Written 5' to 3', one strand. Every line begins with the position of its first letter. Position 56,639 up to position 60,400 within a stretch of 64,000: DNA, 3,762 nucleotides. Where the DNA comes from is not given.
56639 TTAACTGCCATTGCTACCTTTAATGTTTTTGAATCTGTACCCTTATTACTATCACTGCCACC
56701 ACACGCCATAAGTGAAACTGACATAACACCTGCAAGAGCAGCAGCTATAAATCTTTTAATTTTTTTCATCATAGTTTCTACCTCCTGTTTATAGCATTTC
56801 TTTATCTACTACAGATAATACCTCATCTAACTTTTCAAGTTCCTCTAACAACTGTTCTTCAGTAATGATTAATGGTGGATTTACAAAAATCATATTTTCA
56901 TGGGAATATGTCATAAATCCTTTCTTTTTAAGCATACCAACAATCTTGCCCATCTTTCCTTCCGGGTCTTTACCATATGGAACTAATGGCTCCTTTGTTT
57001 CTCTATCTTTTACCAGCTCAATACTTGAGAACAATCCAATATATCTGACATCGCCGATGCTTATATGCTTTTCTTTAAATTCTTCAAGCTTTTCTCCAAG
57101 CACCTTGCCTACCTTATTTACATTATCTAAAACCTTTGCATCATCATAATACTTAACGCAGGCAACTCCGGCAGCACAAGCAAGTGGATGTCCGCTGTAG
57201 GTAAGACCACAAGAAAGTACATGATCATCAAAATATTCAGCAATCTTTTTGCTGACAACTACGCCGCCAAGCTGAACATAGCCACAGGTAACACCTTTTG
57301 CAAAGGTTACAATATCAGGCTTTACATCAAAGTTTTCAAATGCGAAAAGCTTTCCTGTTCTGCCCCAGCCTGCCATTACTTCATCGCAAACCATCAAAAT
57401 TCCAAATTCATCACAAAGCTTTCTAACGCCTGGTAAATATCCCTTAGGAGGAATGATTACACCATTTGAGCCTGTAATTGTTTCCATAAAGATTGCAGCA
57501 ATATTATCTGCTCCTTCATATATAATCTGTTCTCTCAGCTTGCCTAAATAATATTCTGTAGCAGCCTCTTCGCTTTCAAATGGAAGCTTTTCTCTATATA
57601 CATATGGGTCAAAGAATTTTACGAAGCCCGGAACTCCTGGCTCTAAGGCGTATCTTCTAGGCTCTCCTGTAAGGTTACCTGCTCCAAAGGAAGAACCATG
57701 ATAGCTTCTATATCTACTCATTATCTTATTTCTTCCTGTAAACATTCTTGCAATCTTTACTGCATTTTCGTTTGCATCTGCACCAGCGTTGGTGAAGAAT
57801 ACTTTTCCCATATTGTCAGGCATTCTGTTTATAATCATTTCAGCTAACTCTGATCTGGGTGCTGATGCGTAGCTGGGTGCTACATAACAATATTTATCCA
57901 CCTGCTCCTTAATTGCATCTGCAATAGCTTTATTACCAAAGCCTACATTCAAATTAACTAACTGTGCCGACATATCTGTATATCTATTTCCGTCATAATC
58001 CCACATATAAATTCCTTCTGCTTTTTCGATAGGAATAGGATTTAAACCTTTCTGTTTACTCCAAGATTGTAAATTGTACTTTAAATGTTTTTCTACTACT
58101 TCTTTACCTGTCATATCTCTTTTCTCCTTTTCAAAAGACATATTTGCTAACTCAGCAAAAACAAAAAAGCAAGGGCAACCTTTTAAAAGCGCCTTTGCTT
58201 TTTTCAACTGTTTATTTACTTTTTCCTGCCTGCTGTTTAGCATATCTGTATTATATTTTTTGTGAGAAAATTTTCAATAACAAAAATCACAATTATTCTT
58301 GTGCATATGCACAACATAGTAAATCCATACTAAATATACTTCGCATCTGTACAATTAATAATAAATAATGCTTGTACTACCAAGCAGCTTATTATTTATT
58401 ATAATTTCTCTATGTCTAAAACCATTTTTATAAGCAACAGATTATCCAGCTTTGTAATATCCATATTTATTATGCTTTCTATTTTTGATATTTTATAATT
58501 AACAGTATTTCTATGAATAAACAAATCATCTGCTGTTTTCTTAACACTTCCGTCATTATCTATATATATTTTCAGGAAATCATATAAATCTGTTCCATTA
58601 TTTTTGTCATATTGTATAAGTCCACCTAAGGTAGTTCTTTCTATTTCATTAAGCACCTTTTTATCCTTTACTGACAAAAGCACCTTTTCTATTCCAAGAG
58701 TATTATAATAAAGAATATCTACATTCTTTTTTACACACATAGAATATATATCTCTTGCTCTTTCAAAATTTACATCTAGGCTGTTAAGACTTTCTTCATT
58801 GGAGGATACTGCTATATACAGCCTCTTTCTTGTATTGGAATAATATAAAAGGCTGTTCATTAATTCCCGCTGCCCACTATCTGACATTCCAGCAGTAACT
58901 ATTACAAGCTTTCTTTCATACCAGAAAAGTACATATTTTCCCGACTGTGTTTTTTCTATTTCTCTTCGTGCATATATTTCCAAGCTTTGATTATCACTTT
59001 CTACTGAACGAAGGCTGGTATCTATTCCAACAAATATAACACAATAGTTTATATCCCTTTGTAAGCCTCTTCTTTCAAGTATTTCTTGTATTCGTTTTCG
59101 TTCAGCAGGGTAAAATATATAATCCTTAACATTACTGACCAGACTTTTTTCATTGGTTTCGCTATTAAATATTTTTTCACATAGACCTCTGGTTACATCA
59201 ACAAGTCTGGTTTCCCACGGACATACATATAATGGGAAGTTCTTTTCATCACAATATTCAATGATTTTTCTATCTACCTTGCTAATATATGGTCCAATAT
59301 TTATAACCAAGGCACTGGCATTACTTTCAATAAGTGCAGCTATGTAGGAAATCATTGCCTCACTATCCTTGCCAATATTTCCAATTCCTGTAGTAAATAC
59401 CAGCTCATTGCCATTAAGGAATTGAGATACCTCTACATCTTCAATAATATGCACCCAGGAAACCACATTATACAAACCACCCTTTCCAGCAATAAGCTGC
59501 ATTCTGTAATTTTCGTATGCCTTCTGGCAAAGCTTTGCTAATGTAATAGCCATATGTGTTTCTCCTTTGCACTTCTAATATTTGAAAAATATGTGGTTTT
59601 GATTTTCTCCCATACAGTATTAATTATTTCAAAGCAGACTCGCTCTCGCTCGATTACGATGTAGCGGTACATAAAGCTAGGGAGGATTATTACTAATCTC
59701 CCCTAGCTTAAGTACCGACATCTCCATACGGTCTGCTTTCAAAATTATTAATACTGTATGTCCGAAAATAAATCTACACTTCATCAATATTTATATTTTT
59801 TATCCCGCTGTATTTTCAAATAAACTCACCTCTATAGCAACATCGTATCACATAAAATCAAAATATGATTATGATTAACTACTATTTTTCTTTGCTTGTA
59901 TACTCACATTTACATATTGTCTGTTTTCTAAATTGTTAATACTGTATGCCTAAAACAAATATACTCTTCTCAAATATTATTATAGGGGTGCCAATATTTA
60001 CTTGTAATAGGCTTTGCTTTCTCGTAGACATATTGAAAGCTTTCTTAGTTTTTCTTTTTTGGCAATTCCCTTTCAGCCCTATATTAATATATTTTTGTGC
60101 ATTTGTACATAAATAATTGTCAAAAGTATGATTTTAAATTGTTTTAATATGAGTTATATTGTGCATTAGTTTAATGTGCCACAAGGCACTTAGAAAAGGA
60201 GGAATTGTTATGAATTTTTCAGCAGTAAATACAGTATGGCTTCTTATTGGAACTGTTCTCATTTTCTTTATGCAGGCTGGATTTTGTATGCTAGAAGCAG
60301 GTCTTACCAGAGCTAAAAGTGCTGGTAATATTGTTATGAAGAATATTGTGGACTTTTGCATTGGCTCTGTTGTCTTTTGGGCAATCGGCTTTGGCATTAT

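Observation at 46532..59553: PucR-regulated cluster: class-III aminotransferase, peptide-type ABC importer, two amidohydrolases, a PNPOx flavoprotein and an Fe-ADH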

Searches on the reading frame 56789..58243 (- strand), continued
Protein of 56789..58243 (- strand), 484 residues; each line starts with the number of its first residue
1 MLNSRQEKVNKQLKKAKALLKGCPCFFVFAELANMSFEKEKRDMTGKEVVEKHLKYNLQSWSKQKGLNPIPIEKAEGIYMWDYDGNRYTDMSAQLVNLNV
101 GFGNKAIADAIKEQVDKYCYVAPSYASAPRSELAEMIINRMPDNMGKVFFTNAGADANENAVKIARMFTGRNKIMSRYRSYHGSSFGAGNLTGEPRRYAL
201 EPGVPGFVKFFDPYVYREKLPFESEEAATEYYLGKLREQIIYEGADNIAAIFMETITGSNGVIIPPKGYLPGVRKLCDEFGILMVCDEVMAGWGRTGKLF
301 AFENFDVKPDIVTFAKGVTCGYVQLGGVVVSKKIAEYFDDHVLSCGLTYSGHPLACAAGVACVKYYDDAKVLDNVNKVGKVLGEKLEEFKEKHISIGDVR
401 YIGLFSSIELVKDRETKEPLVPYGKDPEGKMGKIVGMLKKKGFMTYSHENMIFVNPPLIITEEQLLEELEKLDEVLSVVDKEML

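Call 100: search_protein_families(library=ncbifam, proteins=[L083:14262-15338:+, L083:15504-16871:+, L083:16899-18398:+, L086:12711-13610:+, L086:11591-12505:+, L083:10371-11525:+, L086:15130-15717:+], max_evalue=1e-10)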
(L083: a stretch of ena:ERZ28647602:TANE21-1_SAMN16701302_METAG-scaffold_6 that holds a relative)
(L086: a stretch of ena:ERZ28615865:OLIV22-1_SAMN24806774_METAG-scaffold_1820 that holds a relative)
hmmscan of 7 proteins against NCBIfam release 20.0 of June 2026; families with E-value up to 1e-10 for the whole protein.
L083:14262-15338:+ (358 aa): 2 families
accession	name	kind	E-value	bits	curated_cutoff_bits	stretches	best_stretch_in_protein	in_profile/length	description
TIGR01728.1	SsuA_fam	subfamily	2.1e-11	43.6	163.5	1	72-290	16-234/290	aliphatic sulfonate ABC transporter substrate-binding protein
TIGR01729.1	taurine_ABC_bnd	equivalog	9.2e-11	41.7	304.25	0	87-335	32-282/300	taurine ABC transporter substrate-binding protein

L083:15504-16871:+ (455 aa): 52 families (the best 25 are shown)
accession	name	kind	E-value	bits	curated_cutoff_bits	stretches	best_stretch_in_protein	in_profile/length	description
TIGR02033.1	D-hydantoinase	equivalog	8.2e-147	489.8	393.25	1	3-451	1-454/454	dihydropyrimidinase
NF009941.0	PRK13404.1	subfamily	4.1e-131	437.9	647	1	3-452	6-462/478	dihydropyrimidinase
TIGR03178.1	allantoinase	equivalog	6.4e-99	331.7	357.85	1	3-449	2-439/441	allantoinase AllB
NF004839.0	PRK06189.1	equivalog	2e-95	320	631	1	3-452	5-448/451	allantoinase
NF002668.0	PRK02382.1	equivalog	3.1e-81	273.3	452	1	5-453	8-430/436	dihydroorotase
NF006559.0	PRK09060.1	equivalog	8.7e-76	255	482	1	2-443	6-431/444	dihydroorotase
NF005960.0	PRK08044.1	equivalog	9.6e-76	255.3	688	1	2-451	4-450/453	allantoinase AllB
NF058539.1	ergo_uti2_ErtD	equivalog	1.6e-75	254.8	650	1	6-451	6-447/449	hydantoin-5-propionate amidohydrolase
TIGR00857.1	pyrC_multi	subfamily_domain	5.2e-71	239.8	279.05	1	17-436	4-411/412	dihydroorotase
NF005751.0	PRK07575.1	equivalog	6.2e-68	229.3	529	1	2-439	4-425/440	dihydroorotase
NF058538.1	ergo_util_ErtD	equivalog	9.1e-68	229.1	600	1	7-450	6-445/446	hydantoin-5-propionate amidohydrolase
NF006688.0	PRK09236.1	equivalog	3.6e-64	217.2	535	1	2-441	3-433/444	dihydroorotase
NF003271.0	PRK04250.1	equivalog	7.4e-64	215.8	405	1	4-444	4-398/407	dihydroorotase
NF006837.0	PRK09357.1-2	equivalog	2.9e-60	204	575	1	1-438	1-426/428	dihydroorotase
NF006839.0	PRK09357.1-4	equivalog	2e-52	178.2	576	1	3-435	2-421/422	dihydroorotase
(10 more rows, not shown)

L083:16899-18398:+ (499 aa): 13 families
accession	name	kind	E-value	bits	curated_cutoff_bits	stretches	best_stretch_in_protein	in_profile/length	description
NF006183.0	PRK08318.1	equivalog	6.8e-170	565.4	335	1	101-491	2-396/422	NAD-dependent dihydropyrimidine dehydrogenase subunit PreA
TIGR01037.2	pyrD_sub1_fam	subfamily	1.1e-53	182.3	270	1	103-416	1-299/300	dihydroorotate dehydrogenase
NF005574.0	PRK07259.1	equivalog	1.3e-53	181.9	269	1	101-416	3-302/304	dihydroorotate dehydrogenase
NF041011.1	dihydoor_dh_Arch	equivalog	1.7e-45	155.4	330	1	107-416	3-287/289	dihydroorotate dehydrogenase PyrD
NF002702.0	PRK02506.1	equivalog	4.3e-24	85.2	301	1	154-415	56-308/313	dihydroorotate oxidase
NF005741.0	PRK07565.1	subfamily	1.2e-19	70.6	303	1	101-428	2-319/335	dihydroorotate dehydrogenase-like protein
NF003650.0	PRK05286.2-3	equivalog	6.6e-18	64.8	477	1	82-418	54-390/393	quinone-dependent dihydroorotate dehydrogenase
NF003651.0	PRK05286.2-4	equivalog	1.5e-16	60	448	1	222-415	183-374/377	quinone-dependent dihydroorotate dehydrogenase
TIGR01036.1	pyrD_sub2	equivalog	1e-13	50.8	200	1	260-416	205-354/356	dihydroorotate dehydrogenase (quinone)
NF003652.0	PRK05286.2-5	equivalog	1.2e-13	51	267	1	224-409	173-352/353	quinone-dependent dihydroorotate dehydrogenase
NF003648.0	PRK05286.2-1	equivalog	2e-13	50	433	1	213-416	161-355/360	quinone-dependent dihydroorotate dehydrogenase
NF003645.0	PRK05286.1-2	equivalog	5.8e-13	48.4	366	1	189-417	125-355/359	quinone-dependent dihydroorotate dehydrogenase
NF003649.0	PRK05286.2-2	equivalog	1.4e-11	44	505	1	82-416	31-349/351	quinone-dependent dihydroorotate dehydrogenase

L086:12711-13610:+ (299 aa): 9 families
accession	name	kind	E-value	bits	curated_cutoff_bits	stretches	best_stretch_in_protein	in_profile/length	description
TIGR01096.1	3A0103s03R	subfamily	4.3e-25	88.7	256.35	1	44-279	19-249/250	lysine/arginine/ornithine ABC transporter substrate-binding protein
TIGR02995.1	ectoine_ehuB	equivalog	3.9e-23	82.1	190.9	1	36-288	19-268/275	ectoine/hydroxyectoine ABC transporter substrate-binding protein EhuB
NF008426.0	PRK11260.1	equivalog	7e-21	74.7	312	1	32-279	24-259/266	cystine ABC transporter substrate-binding protein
NF008885.0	PRK11917.1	equivalog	2.6e-16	60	373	1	29-214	17-204/259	bifunctional adhesin/ABC transporter aspartate/glutamate-binding protein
NF007029.0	PRK09495.1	equivalog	2.1e-13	50.6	303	1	51-282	26-246/248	glutamine ABC transporter substrate-binding protein GlnH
NF011965.0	PRK15437.1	equivalog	1.9e-12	47.3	459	1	59-279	36-252/260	histidine ABC transporter substrate-binding protein HisJ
NF008063.0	PRK10797.1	subfamily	4.5e-12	45.7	375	1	22-278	16-268/302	glutamate/aspartate ABC transporter substrate-binding protein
NF011586.0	PRK15010.1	equivalog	2.9e-11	43.4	440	1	57-279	34-252/260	lysine/arginine/ornithine ABC transporter substrate-binding protein ArgT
NF008112.0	PRK10859.1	equivalog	7.1e-11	41.2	354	1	30-230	23-222/483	membrane-bound lytic murein transglycosylase MltF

L086:11591-12505:+ (304 aa): 2 families
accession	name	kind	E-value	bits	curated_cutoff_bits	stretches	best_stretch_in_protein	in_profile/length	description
TIGR00950.1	2A78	equivalog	5.7e-40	137.4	230.2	1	19-288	1-263/264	carboxylate/amino acid/amine transporter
NF008432.0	PRK11272.1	equivalog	8.8e-13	48.1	270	0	118-295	114-289/294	drug/metabolite exporter YedA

L083:10371-11525:+ (384 aa): 14 families
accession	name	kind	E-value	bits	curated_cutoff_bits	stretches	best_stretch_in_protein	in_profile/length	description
NF041833.1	Fe_ADH_ErcA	equivalog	4.4e-89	299.2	550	1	11-381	11-380/382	alcohol dehydrogenase-like regulatory protein ErcA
NF053866.1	CholDhdGbsBBac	equivalog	3.1e-87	292.8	550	1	4-382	11-390/392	choline dehydrogenase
TIGR02638.1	lactal_redase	equivalog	3.3e-86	289.5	523.15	1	5-369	4-373/379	lactaldehyde reductase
NF007911.0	PRK10624.1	equivalog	1.3e-79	267.9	537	1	13-383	13-382/382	lactaldehyde reductase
NF007363.0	PRK09860.1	equivalog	3.7e-77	260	581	1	4-380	5-380/383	L-threonine dehydrogenase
NF010378.0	PRK13805.1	equivalog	2.1e-75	254.1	951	1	6-381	460-862/872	bifunctional acetaldehyde-CoA/alcohol dehydrogenase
NF011998.0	PRK15454.1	equivalog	1.7e-62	211.4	556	1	5-322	24-341/395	ethanolamine utilization ethanol dehydrogenase EutG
NF050025.1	SulfAcetaldRedSarD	equivalog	4.4e-62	210.1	700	1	1-356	1-361/385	sulfoacetaldehyde reductase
NF058672.1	4HyButDHCUPNE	equivalog_domain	1e-60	206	500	1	18-378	17-373/378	4-hydroxybutyrate dehydrogenase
TIGR03405.1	Phn_Fe-ADH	equivalog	3.8e-51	173.9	423.7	1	8-357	4-347/355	iron-containing alcohol dehydrogenase PsrA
TIGR04266.1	NDMA_methanol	equivalog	7.8e-40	136.9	625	1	11-348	19-361/420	NDMA-dependent methanol dehydrogenase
NF006941.0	PRK09423.1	subfamily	2.1e-20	72.9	336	1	4-375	4-348/367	glycerol dehydrogenase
NF011717.0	PRK15138.1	equivalog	4.7e-20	72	645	1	4-380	5-384/387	alcohol dehydrogenase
NF041822.1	daptide_DH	equivalog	4.5e-14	52.1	300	1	39-227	10-203/363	daptide-type RiPP biosynthesis dehydogenase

L086:15130-15717:+ (195 aa): 0 families

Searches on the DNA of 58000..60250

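Call 70: search_rna_families(source=window, start=58000, end=60250, threshold=evalue, max_evalue=1)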
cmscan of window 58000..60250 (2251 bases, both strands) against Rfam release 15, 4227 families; matches with E-value up to 1: 2.
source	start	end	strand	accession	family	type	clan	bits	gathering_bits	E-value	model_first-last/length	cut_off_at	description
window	58351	58406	+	RF04352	Plastid-psbA-4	Cis-reg;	CL00153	25.1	56.8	0.21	1-61/61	no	Plastid-psbA-4 3UTR RNA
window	59571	59796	-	RF04097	MIR2630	Gene; miRNA;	-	21.2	144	0.27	1-229/229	no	MIR2630 microRNA precursor family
